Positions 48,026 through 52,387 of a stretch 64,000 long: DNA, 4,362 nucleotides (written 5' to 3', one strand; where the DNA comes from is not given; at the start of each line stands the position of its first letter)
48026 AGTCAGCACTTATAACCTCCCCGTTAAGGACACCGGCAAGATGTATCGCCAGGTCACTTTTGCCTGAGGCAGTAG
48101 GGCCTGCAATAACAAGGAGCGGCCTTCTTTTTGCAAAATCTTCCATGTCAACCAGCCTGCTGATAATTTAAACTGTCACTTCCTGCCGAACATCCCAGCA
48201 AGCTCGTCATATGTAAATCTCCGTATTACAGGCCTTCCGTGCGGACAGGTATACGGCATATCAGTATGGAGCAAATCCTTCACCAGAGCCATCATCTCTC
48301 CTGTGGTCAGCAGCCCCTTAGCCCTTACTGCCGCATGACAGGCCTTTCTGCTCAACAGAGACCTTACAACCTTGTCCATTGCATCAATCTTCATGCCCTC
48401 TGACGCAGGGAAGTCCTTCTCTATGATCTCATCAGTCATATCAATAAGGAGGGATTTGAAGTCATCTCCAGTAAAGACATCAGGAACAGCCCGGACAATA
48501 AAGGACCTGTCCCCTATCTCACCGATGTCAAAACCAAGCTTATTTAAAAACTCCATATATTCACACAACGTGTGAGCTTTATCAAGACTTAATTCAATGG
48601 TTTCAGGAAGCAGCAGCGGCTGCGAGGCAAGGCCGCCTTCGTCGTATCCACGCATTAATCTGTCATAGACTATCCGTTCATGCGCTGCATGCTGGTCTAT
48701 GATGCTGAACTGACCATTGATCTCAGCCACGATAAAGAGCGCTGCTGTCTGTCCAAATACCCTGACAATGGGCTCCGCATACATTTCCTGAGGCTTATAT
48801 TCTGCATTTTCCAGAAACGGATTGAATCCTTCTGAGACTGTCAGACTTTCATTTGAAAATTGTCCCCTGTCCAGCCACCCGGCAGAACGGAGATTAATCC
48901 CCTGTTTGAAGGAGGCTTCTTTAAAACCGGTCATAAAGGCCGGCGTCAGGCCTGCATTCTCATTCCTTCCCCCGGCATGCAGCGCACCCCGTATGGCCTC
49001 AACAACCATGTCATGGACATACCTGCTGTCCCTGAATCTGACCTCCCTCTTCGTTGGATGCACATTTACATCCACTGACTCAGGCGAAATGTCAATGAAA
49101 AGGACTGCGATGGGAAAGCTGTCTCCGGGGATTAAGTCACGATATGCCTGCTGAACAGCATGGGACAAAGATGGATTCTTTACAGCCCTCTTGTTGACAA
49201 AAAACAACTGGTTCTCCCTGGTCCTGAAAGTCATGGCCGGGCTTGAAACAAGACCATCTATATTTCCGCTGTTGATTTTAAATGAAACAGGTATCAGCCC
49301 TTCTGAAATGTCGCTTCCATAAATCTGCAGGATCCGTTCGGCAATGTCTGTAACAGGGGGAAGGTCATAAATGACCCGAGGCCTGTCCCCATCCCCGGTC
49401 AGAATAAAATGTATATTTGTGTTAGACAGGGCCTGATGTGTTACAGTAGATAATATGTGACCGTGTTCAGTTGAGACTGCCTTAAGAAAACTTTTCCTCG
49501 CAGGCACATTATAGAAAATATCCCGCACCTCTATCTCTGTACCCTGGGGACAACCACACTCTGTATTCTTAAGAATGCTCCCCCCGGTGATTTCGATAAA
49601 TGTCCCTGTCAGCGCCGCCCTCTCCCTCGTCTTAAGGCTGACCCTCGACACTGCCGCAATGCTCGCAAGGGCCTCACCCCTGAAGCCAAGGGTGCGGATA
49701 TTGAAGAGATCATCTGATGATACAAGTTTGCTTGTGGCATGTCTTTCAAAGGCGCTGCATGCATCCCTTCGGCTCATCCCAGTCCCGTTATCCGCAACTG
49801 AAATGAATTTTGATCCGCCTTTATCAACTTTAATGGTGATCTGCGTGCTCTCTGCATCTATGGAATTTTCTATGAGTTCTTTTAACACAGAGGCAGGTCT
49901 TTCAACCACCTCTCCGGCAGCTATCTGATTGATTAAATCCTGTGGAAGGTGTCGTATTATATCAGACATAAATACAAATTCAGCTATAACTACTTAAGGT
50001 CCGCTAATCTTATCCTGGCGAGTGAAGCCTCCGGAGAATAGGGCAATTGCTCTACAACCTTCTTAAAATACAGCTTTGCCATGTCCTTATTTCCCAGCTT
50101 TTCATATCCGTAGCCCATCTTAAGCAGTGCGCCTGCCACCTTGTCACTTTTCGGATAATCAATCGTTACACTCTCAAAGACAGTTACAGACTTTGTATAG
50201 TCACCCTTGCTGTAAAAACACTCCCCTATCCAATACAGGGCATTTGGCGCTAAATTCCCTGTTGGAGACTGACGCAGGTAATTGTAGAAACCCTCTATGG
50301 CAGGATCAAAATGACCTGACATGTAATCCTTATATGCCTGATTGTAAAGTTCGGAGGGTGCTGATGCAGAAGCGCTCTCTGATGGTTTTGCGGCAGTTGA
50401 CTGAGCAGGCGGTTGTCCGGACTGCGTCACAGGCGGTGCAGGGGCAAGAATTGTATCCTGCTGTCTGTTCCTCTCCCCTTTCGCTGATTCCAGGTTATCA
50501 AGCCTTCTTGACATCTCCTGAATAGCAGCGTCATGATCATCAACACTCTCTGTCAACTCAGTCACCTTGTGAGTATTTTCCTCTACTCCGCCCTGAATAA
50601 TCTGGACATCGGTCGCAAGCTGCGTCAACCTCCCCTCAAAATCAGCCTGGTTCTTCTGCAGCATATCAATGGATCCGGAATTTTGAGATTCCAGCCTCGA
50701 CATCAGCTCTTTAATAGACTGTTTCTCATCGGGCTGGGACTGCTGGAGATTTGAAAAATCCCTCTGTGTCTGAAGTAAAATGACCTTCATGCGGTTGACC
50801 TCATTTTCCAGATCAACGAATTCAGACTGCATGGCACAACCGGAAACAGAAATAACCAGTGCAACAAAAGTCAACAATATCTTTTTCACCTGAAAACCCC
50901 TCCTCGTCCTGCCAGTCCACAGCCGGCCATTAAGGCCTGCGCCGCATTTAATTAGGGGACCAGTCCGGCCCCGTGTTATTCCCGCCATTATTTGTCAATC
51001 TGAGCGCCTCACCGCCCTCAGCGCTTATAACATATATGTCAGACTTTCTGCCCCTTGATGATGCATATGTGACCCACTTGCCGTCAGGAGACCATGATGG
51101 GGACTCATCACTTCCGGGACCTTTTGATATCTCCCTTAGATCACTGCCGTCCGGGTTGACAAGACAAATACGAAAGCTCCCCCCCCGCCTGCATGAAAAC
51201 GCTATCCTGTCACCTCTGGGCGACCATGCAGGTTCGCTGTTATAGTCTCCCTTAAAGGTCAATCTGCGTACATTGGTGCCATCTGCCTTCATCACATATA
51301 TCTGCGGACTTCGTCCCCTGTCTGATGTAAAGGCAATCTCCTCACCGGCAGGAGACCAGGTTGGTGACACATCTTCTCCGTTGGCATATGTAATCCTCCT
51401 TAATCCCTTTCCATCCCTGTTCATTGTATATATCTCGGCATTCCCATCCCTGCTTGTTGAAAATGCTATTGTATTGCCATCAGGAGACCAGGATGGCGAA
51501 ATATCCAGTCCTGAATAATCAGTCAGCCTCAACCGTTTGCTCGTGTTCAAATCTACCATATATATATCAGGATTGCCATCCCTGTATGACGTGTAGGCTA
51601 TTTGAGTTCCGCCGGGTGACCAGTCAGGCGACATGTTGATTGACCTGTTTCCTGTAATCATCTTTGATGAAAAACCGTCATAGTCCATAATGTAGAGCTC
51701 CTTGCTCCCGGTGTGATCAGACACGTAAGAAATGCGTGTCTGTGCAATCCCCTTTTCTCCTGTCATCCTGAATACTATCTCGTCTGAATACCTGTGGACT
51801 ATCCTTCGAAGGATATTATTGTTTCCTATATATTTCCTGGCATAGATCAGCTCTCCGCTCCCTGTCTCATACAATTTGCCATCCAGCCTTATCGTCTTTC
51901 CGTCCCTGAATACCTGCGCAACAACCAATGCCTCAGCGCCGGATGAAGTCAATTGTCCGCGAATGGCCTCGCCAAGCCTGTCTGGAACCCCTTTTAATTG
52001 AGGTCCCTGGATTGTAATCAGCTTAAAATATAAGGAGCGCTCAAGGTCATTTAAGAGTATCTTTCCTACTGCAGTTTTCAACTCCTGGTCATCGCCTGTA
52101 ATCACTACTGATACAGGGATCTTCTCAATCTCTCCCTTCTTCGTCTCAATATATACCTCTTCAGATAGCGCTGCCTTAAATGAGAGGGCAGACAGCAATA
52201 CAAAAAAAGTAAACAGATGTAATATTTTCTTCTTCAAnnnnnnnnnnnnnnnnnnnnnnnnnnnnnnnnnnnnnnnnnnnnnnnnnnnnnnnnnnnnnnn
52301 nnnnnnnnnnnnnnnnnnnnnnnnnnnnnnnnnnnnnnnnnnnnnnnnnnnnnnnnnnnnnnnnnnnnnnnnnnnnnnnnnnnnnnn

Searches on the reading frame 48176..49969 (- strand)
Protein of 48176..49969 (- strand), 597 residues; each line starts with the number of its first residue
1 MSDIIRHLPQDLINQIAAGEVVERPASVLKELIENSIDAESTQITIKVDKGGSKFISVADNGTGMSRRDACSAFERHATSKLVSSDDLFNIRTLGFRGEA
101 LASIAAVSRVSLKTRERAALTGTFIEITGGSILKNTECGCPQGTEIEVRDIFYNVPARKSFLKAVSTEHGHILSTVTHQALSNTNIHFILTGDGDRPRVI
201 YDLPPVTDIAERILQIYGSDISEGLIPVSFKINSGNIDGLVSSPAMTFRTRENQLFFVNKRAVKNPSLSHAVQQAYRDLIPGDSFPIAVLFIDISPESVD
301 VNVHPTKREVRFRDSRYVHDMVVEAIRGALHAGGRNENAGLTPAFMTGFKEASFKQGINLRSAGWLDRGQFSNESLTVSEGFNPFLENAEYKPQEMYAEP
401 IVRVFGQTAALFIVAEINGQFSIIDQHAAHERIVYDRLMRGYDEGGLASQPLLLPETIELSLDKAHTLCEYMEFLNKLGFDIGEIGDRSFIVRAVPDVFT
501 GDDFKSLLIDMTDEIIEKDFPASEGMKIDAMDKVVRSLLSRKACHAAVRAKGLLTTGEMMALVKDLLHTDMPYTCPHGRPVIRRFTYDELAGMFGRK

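Call 17: search_protein_families(library=ncbifam, max_evalue=1e-8, proteins=[window:48176-49969:-])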
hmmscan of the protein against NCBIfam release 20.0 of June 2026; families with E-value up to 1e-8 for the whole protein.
window:48176-49969:- (597 aa): 8 families
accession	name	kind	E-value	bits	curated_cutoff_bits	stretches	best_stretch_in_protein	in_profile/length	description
TIGR00585.2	mutl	equivalog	1e-158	529.7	180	2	5-334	1-327/555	DNA mismatch repair endonuclease MutL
NF000949.0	PRK00095.1-2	equivalog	7.5e-150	501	750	2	4-333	6-328/634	DNA mismatch repair endonuclease MutL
NF000953.0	PRK00095.2-4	equivalog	4.8e-146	488.2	693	1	4-597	2-611/611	DNA mismatch repair endonuclease MutL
NF000950.0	PRK00095.1-3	equivalog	8.3e-135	450.7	756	2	5-331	4-326/641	DNA mismatch repair endonuclease MutL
NF000952.0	PRK00095.2-2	subfamily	1.1e-129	433.7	840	2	5-332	3-329/623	DNA mismatch repair endonuclease MutL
NF000948.0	PRK00095.1-1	equivalog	1.3e-108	364.5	701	1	5-336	3-335/625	DNA mismatch repair endonuclease MutL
NF000951.0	PRK00095.2-1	equivalog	1.2e-84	285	391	1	3-596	3-549/559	DNA mismatch repair endonuclease MutL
NF000954.0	PRK00095.2-5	equivalog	4e-75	253.3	937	1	5-514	7-523/588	DNA mismatch repair endonuclease MutL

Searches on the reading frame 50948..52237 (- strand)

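Call 18: search_protein_families(library=ncbifam, max_evalue=1e-8, proteins=[window:50948-52237:-])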
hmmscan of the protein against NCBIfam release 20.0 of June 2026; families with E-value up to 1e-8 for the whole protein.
window:50948-52237:- (429 aa): 7 families
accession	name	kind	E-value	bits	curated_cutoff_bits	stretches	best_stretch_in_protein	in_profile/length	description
TIGR02800.1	propeller_TolB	equivalog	1.1e-119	400.1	343.15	1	23-427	6-418/418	Tol-Pal system beta propeller repeat protein TolB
NF002183.0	PRK01029.1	equivalog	9.1e-45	153.5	405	1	6-427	6-423/429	Tol-Pal system protein TolB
NF003124.0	PRK04043.1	equivalog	1e-33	116.8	428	1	12-406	5-399/419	Tol-Pal system protein TolB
NF053518.1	DipepPtdsDpp5Prph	equivalog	2.9e-30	105.4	900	2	265-347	40-122/655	dipeptidyl-peptidase Dpp5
NF033523.0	lasso_peptidase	equivalog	3e-27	95.6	400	0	370-428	83-141/638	Atxe2 family lasso peptide isopeptidase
TIGR04275.1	beta_prop_Msarc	repeat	1.6e-10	40.6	85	0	194-232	4-40/40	beta-propeller repeat protein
NF052339.1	hydrazine_alpha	equivalog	7e-09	34.1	800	0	179-299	38-161/804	hydrazine synthase subunit alpha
